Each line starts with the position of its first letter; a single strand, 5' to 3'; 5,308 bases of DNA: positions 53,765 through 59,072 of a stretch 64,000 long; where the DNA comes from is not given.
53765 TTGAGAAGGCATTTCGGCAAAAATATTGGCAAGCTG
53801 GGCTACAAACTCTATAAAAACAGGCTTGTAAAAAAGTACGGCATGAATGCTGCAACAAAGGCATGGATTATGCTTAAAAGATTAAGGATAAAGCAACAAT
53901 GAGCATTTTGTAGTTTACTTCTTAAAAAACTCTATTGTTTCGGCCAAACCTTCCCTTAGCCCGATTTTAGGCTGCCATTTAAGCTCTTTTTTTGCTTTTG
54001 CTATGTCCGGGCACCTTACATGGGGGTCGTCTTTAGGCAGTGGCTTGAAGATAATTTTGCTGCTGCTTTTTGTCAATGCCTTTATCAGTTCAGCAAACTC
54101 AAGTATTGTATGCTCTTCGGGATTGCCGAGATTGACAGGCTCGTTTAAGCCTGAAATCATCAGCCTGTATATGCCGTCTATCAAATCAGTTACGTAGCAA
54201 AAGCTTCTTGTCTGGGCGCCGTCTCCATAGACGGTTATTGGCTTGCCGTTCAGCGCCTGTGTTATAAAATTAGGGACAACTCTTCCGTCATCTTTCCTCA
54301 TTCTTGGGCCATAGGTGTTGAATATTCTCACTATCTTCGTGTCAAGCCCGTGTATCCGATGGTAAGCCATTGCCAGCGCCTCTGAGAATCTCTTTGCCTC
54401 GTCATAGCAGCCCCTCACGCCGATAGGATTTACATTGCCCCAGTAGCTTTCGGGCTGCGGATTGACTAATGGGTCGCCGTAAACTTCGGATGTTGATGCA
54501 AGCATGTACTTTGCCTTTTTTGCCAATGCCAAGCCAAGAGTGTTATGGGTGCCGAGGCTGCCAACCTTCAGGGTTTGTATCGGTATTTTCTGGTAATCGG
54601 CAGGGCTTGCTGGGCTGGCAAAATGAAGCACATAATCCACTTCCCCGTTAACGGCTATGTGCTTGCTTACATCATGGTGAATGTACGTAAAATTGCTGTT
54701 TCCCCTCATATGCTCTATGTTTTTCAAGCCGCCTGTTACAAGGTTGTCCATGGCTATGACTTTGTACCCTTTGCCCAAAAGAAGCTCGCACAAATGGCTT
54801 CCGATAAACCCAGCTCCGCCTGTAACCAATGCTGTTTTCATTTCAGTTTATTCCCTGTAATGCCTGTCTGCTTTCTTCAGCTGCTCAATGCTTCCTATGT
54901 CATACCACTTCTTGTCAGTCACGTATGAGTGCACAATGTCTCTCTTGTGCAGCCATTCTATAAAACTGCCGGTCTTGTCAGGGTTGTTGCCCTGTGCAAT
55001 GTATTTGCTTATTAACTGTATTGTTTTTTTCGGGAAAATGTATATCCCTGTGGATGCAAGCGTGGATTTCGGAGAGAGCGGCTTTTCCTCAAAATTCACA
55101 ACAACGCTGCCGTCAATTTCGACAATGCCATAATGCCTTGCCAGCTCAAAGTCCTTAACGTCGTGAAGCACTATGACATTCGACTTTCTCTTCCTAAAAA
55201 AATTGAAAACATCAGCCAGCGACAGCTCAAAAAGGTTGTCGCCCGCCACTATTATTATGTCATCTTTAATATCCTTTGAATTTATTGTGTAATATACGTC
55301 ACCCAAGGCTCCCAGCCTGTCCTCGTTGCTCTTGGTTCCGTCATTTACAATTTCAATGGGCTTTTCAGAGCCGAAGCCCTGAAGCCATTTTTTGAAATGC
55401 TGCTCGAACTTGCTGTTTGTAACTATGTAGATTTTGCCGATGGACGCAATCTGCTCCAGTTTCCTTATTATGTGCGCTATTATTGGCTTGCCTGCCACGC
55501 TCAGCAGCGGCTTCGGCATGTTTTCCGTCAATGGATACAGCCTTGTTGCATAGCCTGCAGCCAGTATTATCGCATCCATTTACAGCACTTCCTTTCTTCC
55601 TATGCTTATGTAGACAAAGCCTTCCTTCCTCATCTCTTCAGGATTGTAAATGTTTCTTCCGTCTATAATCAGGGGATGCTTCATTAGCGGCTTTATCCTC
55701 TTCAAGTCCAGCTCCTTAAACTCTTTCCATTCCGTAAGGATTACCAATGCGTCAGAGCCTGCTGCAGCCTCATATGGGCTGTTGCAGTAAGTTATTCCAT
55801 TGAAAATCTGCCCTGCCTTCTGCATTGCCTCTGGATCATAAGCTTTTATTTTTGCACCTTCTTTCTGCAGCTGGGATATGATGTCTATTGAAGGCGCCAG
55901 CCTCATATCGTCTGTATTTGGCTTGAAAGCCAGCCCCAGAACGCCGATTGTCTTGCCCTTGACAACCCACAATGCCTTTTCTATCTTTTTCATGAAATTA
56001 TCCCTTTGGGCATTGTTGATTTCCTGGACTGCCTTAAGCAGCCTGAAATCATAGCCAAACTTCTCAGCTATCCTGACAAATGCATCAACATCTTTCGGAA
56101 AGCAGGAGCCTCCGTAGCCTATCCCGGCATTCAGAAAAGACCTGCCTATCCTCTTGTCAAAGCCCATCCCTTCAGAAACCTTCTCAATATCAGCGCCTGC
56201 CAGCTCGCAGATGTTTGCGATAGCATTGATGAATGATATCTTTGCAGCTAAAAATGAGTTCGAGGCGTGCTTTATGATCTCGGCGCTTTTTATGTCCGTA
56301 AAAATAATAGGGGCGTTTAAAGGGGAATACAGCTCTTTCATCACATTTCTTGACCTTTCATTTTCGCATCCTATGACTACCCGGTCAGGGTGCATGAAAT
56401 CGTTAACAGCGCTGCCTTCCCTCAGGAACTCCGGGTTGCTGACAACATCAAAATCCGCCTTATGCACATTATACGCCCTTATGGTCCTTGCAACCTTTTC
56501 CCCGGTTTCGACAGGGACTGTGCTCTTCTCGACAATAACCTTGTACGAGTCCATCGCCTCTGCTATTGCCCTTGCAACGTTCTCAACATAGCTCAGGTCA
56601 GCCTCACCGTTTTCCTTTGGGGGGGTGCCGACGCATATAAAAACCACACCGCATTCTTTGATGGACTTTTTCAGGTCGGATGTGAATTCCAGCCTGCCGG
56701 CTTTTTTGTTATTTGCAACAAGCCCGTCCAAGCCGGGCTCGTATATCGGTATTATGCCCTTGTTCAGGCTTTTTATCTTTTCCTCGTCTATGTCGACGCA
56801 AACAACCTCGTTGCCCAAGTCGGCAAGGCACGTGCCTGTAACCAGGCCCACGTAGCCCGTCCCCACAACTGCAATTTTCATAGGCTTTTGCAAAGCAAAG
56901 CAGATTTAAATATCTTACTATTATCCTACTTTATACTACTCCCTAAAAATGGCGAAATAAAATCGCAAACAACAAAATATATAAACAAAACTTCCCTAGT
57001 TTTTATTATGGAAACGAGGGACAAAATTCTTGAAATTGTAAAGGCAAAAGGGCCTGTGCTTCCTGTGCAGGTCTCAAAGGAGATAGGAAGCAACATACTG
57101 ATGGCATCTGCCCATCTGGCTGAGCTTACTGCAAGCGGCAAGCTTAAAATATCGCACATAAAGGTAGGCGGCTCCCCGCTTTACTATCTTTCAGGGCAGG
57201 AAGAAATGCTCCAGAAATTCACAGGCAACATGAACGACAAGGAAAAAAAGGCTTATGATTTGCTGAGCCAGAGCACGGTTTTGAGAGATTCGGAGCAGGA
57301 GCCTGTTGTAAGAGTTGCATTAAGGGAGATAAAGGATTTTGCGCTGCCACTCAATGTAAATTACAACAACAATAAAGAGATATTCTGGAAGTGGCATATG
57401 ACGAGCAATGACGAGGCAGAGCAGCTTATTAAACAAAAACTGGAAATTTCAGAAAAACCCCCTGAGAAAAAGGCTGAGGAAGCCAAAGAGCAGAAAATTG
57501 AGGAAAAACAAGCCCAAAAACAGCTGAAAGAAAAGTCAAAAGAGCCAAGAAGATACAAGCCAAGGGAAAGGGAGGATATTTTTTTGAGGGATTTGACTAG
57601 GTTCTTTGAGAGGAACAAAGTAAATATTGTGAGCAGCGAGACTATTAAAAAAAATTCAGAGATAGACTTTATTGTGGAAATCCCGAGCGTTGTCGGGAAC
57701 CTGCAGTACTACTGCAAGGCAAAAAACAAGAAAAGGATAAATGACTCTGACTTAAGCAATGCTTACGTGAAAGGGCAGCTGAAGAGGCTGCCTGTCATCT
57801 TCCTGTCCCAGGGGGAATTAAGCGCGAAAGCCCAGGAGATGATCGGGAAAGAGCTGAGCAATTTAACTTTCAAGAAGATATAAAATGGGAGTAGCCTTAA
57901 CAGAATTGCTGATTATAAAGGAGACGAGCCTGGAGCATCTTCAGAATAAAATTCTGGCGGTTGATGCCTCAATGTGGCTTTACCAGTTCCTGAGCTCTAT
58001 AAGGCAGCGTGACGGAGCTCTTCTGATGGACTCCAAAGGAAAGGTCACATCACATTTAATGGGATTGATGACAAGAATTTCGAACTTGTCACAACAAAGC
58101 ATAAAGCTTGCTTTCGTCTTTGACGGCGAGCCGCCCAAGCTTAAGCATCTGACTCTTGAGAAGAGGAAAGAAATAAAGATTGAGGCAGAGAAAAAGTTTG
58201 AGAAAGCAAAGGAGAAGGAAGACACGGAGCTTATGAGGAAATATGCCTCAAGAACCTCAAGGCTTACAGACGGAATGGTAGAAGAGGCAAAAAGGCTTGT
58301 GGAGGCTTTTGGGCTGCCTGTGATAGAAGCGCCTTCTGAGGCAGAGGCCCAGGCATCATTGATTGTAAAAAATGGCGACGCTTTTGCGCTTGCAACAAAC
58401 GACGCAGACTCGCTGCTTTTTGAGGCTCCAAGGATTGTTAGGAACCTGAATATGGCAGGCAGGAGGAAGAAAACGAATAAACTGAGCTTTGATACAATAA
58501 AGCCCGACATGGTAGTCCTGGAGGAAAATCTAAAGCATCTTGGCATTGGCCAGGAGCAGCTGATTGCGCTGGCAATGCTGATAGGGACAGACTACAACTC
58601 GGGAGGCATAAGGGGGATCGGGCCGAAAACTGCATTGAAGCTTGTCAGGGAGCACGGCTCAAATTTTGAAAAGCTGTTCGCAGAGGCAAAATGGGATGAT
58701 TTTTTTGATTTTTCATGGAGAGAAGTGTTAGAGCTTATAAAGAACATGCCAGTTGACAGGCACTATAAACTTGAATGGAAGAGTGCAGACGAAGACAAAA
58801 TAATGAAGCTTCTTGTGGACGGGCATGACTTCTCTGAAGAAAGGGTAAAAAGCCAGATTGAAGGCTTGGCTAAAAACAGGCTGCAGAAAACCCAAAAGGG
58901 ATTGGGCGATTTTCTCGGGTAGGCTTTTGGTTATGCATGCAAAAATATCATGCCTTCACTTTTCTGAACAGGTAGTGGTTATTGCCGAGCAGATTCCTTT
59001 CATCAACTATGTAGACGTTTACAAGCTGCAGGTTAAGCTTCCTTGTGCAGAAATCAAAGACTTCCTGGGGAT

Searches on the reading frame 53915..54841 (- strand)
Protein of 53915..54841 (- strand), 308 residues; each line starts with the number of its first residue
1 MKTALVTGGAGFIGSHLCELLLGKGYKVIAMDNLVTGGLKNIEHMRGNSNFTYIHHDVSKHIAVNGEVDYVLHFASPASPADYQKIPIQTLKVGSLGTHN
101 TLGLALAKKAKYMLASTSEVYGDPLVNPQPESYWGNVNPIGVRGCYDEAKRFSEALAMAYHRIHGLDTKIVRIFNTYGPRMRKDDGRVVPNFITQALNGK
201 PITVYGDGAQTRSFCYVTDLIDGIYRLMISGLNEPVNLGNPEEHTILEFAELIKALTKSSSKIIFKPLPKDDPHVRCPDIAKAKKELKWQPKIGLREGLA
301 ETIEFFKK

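Call 3: search_protein_families(library=pfam, proteins=[window:53915-54841:-], max_evalue=0.01)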
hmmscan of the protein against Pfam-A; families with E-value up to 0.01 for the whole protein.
window:53915-54841:- (308 aa): 7 families
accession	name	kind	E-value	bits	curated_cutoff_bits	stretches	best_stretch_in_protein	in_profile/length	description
PF16363.11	GDP_Man_Dehyd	-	3.9e-51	174.9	27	1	5-302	1-332/332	GDP-mannose 4,6 dehydratase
PF01370.27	Epimerase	-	6.3e-47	160.4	20.9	1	4-239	1-240/240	NAD dependent epimerase/dehydratase family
PF01073.25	3Beta_HSD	-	2.2e-09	37.2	22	1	5-220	1-221/280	3-beta hydroxysteroid dehydrogenase/isomerase family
PF02719.21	Polysacc_synt_2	-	8.1e-08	32.2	20.2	1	137-219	132-208/293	Polysaccharide biosynthesis protein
PF00106.31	adh_short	-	1.1e-05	25.5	26.6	1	2-65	1-65/195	short chain dehydrogenase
PF07993.18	NAD_binding_4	-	0.00011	21.9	20.1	0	64-173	85-204/258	Male sterility protein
PF04321.23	RmlD_sub_bind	-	0.0063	16.1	27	1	4-261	3-235/287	RmlD substrate binding domain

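Call 89: search_protein_families(library=ncbifam, proteins=[window:53915-54841:-], max_evalue=0.00001)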
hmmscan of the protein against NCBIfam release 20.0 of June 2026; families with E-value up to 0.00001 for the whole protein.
window:53915-54841:- (308 aa): 19 families
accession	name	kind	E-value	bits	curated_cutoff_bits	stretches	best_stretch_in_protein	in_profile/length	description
TIGR01181.1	dTDP_gluc_dehyt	equivalog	2.5e-40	138.5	365.1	1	4-307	2-312/321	dTDP-glucose 4,6-dehydratase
TIGR04180.1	EDH_00030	hypoth_equivalog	3e-31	108.6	475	1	5-291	2-294/297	NAD-dependent 4,6-dehydratase LegB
TIGR01179.1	galE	equivalog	7.5e-29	100.6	262.3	1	5-301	3-320/332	UDP-glucose 4-epimerase GalE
NF005998.1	PRK08125.1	equivalog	2.6e-26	92.2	777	1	4-306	318-649/649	bifunctional UDP-4-amino-4-deoxy-L-arabinose formyltransferase/UDP-glucuronic acid oxidase ArnA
NF008872.0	PRK11908.1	equivalog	1.1e-24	87.2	294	1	1-258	1-272/349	bifunctional UDP-4-keto-pentose/UDP-xylose synthase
NF011728.1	PRK15181.1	equivalog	4.1e-24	85.2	760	1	2-306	16-337/348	Vi polysaccharide biosynthesis UDP-N-acetylglucosaminuronic acid C-4 epimerase TviC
NF007582.0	PRK10217.1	equivalog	7.4e-23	81.2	698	1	1-258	1-271/355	dTDP-glucose 4,6-dehydratase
NF007490.0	PRK10084.1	subfamily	4.3e-22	78.6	649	1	4-306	3-334/361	dTDP-glucose 4,6-dehydratase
TIGR02197.1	heptose_epim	equivalog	5.8e-18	65.1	274.6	1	5-303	2-310/316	ADP-glyceromanno-heptose 6-epimerase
NF007956.0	PRK10675.1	subfamily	2.5e-15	56.4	394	1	4-302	3-325/338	UDP-glucose 4-epimerase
NF047922.1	GDPFucSynFcl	equivalog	8.7e-14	51.7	500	1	148-306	136-301/308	GDP-L-fucose synthase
TIGR01472.1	gmd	equivalog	2.4e-10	40.1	415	1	2-225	1-236/342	GDP-mannose 4,6-dehydratase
TIGR02622.1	CDP_4_6_dhtase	equivalog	3.2e-10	39.7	278.45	1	2-307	5-331/352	CDP-glucose 4,6-dehydratase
NF041015.1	UDPsulfquin_syn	equivalog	3e-09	36.3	575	0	186-260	236-313/384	UDP-sulfoquinovose synthase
TIGR03466.1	HpnA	hypoth_equivalog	1.1e-08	34.4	367.65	1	3-183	2-177/327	hopanoid-associated sugar epimerase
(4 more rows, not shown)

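Call 90: search_solved_structures(query=window:53915-54841:-, max_evalue=1e-20)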
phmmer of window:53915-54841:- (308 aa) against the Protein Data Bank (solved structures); distinct sequences matched with E-value up to 1e-20: 44.
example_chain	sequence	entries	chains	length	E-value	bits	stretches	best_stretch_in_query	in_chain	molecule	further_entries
4gll_A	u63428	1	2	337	1.6e-109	369.1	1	2-308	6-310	UDP-glucuronic acid decarboxylase 1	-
2b69_A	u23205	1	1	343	1.7e-109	369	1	2-308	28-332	UDP-glucuronate decarboxylase 1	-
4m55_A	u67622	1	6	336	7.9e-109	366.8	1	2-308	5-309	UDP-glucuronic acid decarboxylase 1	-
4lk3_A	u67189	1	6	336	1.1e-108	366.3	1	2-308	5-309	UDP-glucuronic acid decarboxylase 1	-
4zrm_A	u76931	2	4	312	2e-40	142.1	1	4-308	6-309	UDP-glucose 4-epimerase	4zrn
8rdg_A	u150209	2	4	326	8.3e-37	130.2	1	4-303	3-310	SDR family NAD(P)-dependent oxidoreductase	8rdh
8vr2_A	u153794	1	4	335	1.2e-36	129.7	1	3-305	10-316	NAD-dependent epimerase/dehydratase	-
8rdi_A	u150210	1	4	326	1.6e-36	129.3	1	4-303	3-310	SDR family NAD(P)-dependent oxidoreductase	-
6zl6_A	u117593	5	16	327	4.7e-34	121.2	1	4-307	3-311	Epimerase domain-containing protein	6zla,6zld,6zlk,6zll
6zlj_A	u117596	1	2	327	8e-34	120.4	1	4-307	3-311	Epimerase domain-containing protein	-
7ys8_A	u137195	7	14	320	1e-33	120.1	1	4-307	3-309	UDP-glucose 4-epimerase | UDP-glucose 4-epimerase along with EC 5.1.3.2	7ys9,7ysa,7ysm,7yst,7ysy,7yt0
6bi4_A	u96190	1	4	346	8.7e-32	113.7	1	4-308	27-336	dTDP-glucose 4,6-dehydratase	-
6pmh_A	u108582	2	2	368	1.2e-31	113.3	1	2-306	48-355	UDP-glucose 4-epimerase related protein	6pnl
6bwl_A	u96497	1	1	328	1.9e-30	109.4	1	4-307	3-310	Pal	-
1r66_A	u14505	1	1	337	5.4e-29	104.6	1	4-307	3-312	TDP-glucose-4,6-dehydratase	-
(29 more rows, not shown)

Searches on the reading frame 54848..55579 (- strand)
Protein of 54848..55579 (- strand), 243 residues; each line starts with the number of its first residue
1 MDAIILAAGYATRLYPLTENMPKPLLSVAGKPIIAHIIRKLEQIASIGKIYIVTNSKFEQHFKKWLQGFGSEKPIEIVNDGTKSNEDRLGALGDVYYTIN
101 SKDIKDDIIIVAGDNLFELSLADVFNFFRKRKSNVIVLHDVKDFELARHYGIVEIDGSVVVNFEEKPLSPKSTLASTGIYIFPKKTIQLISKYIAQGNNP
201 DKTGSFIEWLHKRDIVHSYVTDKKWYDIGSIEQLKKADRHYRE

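Call 3: search_protein_families(library=pfam, proteins=[window:54848-55579:-], max_evalue=0.01)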
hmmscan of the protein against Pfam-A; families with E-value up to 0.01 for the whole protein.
window:54848-55579:- (243 aa): 4 families
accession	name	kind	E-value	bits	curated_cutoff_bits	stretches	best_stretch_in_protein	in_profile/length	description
PF00483.29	NTP_transferase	-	1e-38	133.8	21.2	1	3-242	2-243/245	Nucleotidyl transferase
PF12804.13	NTP_transf_3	-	3.5e-10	40.7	27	1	3-139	1-122/160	MobA-like NTP transferase domain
PF01128.25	IspD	-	1.5e-07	31.9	27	1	2-87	2-80/221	2-C-methyl-D-erythritol 4-phosphate cytidylyltransferase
PF02348.25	CTP_transf_3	-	0.00032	21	22.6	1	23-61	16-54/217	Cytidylyltransferase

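Call 89: search_protein_families(library=ncbifam, proteins=[window:54848-55579:-], max_evalue=0.00001)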
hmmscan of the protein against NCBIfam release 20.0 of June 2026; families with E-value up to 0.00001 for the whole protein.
window:54848-55579:- (243 aa): 31 families (the best 25 are shown)
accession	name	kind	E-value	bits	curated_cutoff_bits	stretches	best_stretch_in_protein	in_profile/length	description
TIGR03992.1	Arch_glmU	subfamily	6.9e-33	114.1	292.1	1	1-230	1-216/393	bifunctional sugar-1-phosphate nucleotidylyltransferase/acetyltransferase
NF041313.1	UDPGP_AglF_Halo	equivalog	6e-27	94.6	400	1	1-187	1-179/234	UTP--glucose-1-phosphate uridylyltransferase AglF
TIGR01208.1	rmlA_long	equivalog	1e-26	93.7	320.25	1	3-239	2-232/353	glucose-1-phosphate thymidylyltransferase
NF052502.1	man1P_GTase_Rv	exception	3.1e-25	88.8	440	1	1-236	1-225/352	mannose-1-phosphate guanylyltransferase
TIGR02091.1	glgC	equivalog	3.2e-22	79.1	424.9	1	3-235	3-253/364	glucose-1-phosphate adenylyltransferase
NF041173.1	Sug_nt_acttase_Thmprot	equivalog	6.7e-22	78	600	1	1-231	1-217/405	bifunctional sugar-1-phosphate nucleotidylyltransferase/acetyltransferase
TIGR01207.1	rmlA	equivalog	7.1e-22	77.8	360.65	1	3-192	2-185/286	glucose-1-phosphate thymidylyltransferase RfbA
NF003670.0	PRK05293.1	equivalog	1.6e-19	70.1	470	1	3-238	7-255/382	glucose-1-phosphate adenylyltransferase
NF002772.0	PRK02862.1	equivalog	1.1e-18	67.3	537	1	3-168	6-180/429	glucose-1-phosphate adenylyltransferase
NF012024.0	PRK15480.1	equivalog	7.3e-18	64.7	588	1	3-190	6-187/292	glucose-1-phosphate thymidylyltransferase RfbA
TIGR01099.1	galU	equivalog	1.8e-17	63.8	326.8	2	2-59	3-62/261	UTP--glucose-1-phosphate uridylyltransferase GalU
NF049965.1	GlMnHpPGnyltfHddC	equivalog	1e-16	61.2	300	1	1-188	1-173/221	D-glycero-D-manno-heptose 1-phosphate guanosyltransferase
NF045761.1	NAMPUrTaseMurU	equivalog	5e-16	59.2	250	1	1-239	1-225/226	N-acetylmuramate alpha-1-phosphate uridylyltransferase MurU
NF041135.1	IPPtranDIPPsyn_Thcocales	equivalog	1.5e-14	53.8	580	1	1-239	1-215/419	bifunctional L-myo-inositol-1-phosphate cytidylyltransferase/CDP-L-myo-inositol myo-inositolphosphotransferase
NF002023.0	PRK00844.1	subfamily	1.2e-12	47.4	458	1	3-213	9-236/408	glucose-1-phosphate adenylyltransferase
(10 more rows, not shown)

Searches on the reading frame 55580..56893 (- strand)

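Call 3: search_protein_families(library=pfam, proteins=[window:55580-56893:-], max_evalue=0.01)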
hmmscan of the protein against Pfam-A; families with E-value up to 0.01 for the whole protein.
window:55580-56893:- (437 aa): 12 families
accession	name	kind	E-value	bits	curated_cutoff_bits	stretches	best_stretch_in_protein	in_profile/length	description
PF03721.20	UDPG_MGDP_dh_N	-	1.3e-73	247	27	1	5-188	1-187/187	UDP-glucose/GDP-mannose dehydrogenase family, NAD binding domain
PF03720.21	UDPG_MGDP_dh_C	-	2.9e-39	134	30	1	317-418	1-103/103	UDP-glucose/GDP-mannose dehydrogenase family, UDP binding domain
PF00984.24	UDPG_MGDP_dh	-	8.6e-36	122.4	25.4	1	202-294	1-93/94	UDP-glucose/GDP-mannose dehydrogenase family, central domain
PF03446.21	NAD_binding_2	-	6.1e-08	33.3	21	1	6-151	1-120/161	NAD binding domain of 6-phosphogluconate dehydrogenase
PF03807.23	F420_oxidored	-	7.7e-06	26.9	21.6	0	338-411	14-90/94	NADP oxidoreductase coenzyme F420-dependent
PF02737.24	3HCDH_N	-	0.0001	22.7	22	1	6-84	1-82/180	3-hydroxyacyl-CoA dehydrogenase, NAD binding domain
PF02558.23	ApbA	-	0.00013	22.1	22.2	1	7-88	1-74/150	Ketopantoate reductase PanE/ApbA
PF00070.33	Pyr_redox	-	0.00082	20.3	22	1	6-40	1-35/82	Pyridine nucleotide-disulphide oxidoreductase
PF07992.20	Pyr_redox_2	-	0.00097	19.1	26.1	1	3-52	141-190/291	Pyridine nucleotide-disulphide oxidoreductase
PF02826.25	2-Hacid_dh_C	-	0.0039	17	25.1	0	5-41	37-73/178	D-isomer specific 2-hydroxyacid dehydrogenase, NAD binding domain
PF02254.24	TrkA_N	-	0.0047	17.7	23.8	0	7-46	1-40/116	TrkA-N domain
PF01210.29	NAD_Gly3P_dh_N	-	0.0063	16.9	23.1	0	6-90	1-79/158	NAD-dependent glycerol-3-phosphate dehydrogenase N-terminus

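Call 89: search_protein_families(library=ncbifam, proteins=[window:55580-56881:-], max_evalue=0.00001)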
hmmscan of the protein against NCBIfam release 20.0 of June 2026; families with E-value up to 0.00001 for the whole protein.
window:55580-56881:- (433 aa): 7 families
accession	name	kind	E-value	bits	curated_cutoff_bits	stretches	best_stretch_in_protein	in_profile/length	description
NF047673.2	TeichurnBiosyTuaD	equivalog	1.8e-186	620.6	700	1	2-432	3-434/439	UDP-glucose 6-dehydrogenase TuaD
TIGR03026.1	NDP-sugDHase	subfamily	4.2e-152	506.7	189.8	1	1-410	1-413/413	nucleotide sugar dehydrogenase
NF041297.1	UDPGDh_AglM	equivalog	7.3e-126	420.5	670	1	1-416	1-421/429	UDP-glucose 6-dehydrogenase AglM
NF040825.1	UDPMaNacDH_Arch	equivalog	2.9e-64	217.5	750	1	1-432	1-418/418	UDP-N-acetyl-D-mannosamine dehydrogenase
NF008286.0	PRK11064.1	equivalog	1.1e-50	172.4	459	1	2-397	5-408/420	UDP-N-acetyl-D-mannosamine dehydrogenase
NF011631.0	PRK15057.1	equivalog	1.2e-45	156.3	757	1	1-354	1-340/388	UDP-glucose 6-dehydrogenase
NF011729.0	PRK15182.1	equivalog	1.7e-21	76.5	592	1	1-401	7-404/425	Vi polysaccharide biosynthesis UDP-N-acetylglucosamine C-6 dehydrogenase TviB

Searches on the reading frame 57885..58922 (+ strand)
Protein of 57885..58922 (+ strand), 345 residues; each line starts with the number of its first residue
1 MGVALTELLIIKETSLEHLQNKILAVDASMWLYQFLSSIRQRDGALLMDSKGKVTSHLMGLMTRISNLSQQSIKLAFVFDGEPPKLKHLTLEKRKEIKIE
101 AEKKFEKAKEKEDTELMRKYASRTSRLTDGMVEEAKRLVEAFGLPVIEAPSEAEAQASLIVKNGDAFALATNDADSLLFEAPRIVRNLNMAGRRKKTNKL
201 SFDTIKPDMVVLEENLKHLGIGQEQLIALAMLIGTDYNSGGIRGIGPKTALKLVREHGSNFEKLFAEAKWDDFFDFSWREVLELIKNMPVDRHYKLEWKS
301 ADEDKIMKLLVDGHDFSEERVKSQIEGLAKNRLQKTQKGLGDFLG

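Call 4: search_protein_families(library=ncbifam, proteins=[window:57885-58922:+], max_evalue=0.01)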
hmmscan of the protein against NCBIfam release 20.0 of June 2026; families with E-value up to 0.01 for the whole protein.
window:57885-58922:+ (345 aa): 6 families
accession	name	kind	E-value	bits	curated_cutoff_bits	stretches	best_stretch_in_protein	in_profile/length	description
TIGR03674.1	fen_arch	equivalog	6.5e-117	390.4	351.95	1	1-343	1-337/338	flap endonuclease-1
TIGR00600.1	rad2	subfamily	2.2e-42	145.5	1204.4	2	13-120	16-117/1039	DNA excision repair protein (rad2)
NF004397.1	PRK05755.1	equivalog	2.2e-06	26.5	720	1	46-267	24-214/889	DNA polymerase I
TIGR00593.1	pola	equivalog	3.5e-06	25.7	600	1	210-267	157-214/890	DNA polymerase I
NF007017.0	PRK09482.1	equivalog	0.00019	21.1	261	1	212-267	156-211/257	flap endonuclease Xni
NF011547.0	PRK14976.1-4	equivalog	0.00027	20.3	305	1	212-266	164-220/291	5'-3' exonuclease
